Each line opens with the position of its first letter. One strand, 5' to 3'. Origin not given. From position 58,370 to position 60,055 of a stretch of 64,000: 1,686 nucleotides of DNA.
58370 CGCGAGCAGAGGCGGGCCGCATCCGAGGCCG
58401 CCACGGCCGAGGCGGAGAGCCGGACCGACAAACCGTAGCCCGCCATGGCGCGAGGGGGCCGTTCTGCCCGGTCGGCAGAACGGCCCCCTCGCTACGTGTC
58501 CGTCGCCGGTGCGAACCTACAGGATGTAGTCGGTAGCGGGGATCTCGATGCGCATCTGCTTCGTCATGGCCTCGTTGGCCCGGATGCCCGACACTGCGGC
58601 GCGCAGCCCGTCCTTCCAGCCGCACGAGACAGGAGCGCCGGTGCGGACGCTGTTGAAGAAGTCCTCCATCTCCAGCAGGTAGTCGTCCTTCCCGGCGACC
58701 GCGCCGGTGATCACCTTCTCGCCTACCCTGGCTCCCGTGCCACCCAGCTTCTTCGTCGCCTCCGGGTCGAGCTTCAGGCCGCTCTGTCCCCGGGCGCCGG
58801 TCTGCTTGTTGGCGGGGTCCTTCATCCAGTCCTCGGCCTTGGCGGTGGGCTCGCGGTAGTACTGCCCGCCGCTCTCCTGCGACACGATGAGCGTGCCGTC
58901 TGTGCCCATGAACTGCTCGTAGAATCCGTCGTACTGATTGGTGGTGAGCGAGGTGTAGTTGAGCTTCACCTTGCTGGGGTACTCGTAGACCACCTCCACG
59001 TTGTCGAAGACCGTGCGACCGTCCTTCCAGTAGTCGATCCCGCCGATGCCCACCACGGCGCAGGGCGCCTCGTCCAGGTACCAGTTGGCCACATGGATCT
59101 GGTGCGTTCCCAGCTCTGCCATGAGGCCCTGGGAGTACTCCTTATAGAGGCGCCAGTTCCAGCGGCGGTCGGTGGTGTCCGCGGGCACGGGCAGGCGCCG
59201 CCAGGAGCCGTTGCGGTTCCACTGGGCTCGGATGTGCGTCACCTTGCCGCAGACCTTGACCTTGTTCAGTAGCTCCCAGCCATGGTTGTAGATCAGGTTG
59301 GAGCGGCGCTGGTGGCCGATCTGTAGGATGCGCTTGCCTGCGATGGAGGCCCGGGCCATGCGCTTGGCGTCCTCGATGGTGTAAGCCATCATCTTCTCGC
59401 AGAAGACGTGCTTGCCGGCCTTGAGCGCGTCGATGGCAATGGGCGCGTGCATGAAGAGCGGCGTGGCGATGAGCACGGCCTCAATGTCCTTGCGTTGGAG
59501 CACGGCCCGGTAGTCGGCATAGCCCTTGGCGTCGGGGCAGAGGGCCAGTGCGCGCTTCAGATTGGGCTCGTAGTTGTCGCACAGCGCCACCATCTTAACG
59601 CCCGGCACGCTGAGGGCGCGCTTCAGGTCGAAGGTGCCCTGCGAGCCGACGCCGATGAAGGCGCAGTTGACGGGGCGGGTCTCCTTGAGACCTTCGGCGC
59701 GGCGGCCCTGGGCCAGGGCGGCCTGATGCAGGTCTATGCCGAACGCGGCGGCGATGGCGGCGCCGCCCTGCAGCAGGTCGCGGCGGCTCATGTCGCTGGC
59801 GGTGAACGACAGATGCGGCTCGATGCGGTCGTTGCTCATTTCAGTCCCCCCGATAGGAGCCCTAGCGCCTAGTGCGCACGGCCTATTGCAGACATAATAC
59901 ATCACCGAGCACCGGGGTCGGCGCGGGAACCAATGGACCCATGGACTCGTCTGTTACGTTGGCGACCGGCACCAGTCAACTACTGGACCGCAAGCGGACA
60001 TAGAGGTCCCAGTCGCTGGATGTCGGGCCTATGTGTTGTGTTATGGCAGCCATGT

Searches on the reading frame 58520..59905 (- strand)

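Call 76: search_protein_families(library=pfam, proteins=[window:58520-59905:-], max_evalue=0.00001)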
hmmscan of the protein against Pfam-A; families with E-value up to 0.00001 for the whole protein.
window:58520-59905:- (462 aa): 3 families
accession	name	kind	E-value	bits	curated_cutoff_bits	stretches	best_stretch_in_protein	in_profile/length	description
PF01408.29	GFO_IDH_MocA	-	3.2e-20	73.4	24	1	79-198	1-120/120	Oxidoreductase family, NAD-binding Rossmann fold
PF02894.22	GFO_IDH_MocA_C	-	1.7e-13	51.4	22.9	1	243-454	24-217/218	Oxidoreductase family, C-terminal alpha/beta domain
PF22725.1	GFO_IDH_MocA_C3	-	6e-13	49.3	27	1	219-339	13-123/124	GFO/IDH/MocA C-terminal domain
